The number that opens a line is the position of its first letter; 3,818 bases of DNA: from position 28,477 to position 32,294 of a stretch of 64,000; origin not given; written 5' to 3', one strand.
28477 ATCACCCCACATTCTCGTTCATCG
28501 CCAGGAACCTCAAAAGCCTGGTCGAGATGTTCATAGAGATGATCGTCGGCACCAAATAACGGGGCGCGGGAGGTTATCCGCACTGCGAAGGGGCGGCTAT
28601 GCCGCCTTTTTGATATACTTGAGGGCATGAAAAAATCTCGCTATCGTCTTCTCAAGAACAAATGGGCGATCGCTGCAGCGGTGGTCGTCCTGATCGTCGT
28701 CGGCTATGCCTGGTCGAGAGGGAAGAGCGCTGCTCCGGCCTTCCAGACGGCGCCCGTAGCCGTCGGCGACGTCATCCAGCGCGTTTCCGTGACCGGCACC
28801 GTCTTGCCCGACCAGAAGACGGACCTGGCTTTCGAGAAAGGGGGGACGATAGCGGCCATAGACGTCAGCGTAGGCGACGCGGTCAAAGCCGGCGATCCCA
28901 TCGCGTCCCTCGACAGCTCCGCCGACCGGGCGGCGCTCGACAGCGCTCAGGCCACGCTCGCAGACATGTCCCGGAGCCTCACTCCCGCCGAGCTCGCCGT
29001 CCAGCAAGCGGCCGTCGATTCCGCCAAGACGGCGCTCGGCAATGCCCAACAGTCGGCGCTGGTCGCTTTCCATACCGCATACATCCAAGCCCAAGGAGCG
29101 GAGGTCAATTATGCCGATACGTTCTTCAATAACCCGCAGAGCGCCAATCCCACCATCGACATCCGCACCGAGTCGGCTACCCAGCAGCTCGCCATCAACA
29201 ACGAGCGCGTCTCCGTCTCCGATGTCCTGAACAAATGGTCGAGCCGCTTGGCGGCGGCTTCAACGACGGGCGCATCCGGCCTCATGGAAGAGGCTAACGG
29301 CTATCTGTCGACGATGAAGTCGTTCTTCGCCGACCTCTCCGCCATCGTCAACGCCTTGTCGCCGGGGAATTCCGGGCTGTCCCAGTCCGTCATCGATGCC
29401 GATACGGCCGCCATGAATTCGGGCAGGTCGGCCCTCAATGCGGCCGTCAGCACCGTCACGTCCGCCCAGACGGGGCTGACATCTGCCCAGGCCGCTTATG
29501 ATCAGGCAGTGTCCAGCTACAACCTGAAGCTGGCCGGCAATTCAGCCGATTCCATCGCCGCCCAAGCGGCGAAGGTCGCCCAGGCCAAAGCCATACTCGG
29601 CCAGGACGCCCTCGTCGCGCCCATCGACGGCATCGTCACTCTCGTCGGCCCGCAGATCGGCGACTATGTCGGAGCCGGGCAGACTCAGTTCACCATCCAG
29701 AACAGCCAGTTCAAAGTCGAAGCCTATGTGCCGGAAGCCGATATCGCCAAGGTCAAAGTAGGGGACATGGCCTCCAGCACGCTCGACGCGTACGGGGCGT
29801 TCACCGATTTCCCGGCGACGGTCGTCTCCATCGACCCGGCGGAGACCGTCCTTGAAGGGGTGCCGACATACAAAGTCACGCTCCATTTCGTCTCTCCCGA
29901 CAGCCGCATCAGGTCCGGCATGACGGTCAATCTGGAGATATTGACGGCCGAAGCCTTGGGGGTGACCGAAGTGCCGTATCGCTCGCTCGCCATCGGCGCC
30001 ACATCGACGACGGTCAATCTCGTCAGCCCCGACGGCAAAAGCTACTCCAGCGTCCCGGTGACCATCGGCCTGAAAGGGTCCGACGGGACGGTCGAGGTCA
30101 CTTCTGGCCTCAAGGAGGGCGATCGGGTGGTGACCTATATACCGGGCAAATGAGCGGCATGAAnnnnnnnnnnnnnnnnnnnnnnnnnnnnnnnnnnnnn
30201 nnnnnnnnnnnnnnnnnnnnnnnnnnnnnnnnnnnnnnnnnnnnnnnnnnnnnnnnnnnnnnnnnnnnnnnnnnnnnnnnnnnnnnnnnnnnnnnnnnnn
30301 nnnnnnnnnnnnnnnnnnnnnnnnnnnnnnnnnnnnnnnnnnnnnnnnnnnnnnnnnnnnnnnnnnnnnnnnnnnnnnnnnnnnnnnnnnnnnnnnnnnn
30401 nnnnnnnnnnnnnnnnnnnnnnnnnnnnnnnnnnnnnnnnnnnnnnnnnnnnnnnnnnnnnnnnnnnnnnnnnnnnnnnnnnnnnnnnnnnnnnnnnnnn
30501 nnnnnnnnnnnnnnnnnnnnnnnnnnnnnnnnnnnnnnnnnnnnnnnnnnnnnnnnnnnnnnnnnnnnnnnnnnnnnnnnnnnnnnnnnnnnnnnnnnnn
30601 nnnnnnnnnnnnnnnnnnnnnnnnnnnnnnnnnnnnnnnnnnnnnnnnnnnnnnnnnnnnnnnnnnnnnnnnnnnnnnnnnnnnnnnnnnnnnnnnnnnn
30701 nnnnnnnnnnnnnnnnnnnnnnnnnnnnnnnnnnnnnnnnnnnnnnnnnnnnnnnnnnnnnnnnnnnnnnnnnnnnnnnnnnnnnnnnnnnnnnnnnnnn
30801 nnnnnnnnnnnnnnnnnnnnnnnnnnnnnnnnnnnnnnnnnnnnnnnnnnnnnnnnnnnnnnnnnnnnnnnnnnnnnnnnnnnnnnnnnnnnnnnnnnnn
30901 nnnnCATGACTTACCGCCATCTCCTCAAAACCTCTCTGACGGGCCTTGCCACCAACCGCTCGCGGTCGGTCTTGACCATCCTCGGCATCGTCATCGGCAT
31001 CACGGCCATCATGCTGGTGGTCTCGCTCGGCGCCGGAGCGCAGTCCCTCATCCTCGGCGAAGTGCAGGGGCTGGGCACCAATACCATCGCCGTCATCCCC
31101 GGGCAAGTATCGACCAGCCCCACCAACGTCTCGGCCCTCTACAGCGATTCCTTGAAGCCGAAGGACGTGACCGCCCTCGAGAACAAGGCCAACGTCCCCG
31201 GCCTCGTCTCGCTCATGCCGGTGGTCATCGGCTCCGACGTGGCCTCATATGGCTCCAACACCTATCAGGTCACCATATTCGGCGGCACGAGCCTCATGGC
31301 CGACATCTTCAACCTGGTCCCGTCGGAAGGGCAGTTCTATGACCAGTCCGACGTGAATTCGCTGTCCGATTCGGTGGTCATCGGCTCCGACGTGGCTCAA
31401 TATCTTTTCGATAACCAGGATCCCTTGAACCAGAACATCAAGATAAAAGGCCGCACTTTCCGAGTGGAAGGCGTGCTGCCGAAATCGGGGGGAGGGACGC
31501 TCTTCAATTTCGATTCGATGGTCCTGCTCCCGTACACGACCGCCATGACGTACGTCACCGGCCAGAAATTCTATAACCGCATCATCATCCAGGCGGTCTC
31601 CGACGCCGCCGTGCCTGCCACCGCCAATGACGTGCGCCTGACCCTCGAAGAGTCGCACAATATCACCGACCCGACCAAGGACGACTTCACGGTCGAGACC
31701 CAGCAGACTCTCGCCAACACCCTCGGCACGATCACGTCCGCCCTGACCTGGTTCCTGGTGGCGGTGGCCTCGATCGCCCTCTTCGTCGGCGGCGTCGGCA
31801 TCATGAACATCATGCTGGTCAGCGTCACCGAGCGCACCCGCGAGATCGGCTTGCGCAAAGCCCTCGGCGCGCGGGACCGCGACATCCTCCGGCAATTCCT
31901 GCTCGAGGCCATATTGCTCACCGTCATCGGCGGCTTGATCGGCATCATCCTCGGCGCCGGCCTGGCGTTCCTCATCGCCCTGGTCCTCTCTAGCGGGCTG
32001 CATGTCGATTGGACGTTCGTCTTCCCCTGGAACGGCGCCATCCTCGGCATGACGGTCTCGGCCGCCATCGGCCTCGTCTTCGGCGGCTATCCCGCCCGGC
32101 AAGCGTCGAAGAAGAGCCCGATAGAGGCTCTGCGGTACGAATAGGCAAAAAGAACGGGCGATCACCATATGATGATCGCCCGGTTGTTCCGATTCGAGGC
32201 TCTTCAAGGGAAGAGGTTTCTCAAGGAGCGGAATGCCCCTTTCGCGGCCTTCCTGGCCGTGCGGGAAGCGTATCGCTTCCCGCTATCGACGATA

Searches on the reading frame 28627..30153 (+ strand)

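Call 65: search_protein_families(library=pfam, proteins=[window:28627-30153:+], max_evalue=0.00001)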
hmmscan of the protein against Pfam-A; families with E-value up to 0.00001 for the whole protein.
window:28627-30153:+ (508 aa): 2 families
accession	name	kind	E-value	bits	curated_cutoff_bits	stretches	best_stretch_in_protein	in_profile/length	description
PF13437.12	HlyD_3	-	4.1e-15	56.8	22.2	1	329-429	2-104/106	HlyD family secretion protein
PF16576.10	HlyD_D23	-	6.9e-15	55.3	30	1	276-434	55-214/214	Barrel-sandwich domain of CusB or HlyD membrane-fusion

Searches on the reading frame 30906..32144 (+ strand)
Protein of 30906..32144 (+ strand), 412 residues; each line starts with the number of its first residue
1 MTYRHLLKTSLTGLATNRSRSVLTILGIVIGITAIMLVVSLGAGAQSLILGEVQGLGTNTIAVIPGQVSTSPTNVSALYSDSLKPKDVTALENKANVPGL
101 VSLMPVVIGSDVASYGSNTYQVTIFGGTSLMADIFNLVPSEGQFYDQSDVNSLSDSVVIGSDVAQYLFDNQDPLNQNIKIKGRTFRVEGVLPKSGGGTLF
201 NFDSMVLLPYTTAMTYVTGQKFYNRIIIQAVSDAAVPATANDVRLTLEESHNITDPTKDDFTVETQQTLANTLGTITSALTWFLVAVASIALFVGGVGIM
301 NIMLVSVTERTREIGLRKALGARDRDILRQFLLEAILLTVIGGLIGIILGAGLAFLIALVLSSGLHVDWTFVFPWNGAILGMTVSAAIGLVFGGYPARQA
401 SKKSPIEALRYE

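Call 65: search_protein_families(library=pfam, proteins=[window:30906-32144:+], max_evalue=0.00001)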
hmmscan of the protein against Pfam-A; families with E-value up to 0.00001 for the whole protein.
window:30906-32144:+ (412 aa): 2 families
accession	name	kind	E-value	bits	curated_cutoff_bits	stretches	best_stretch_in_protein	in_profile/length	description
PF12704.14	MacB_PCD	-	5.7e-38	131.7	27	1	21-244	1-205/207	MacB-like periplasmic core domain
PF02687.27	FtsX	-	5.8e-23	81.6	25.5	1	286-405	2-120/120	FtsX-like permease C-terminal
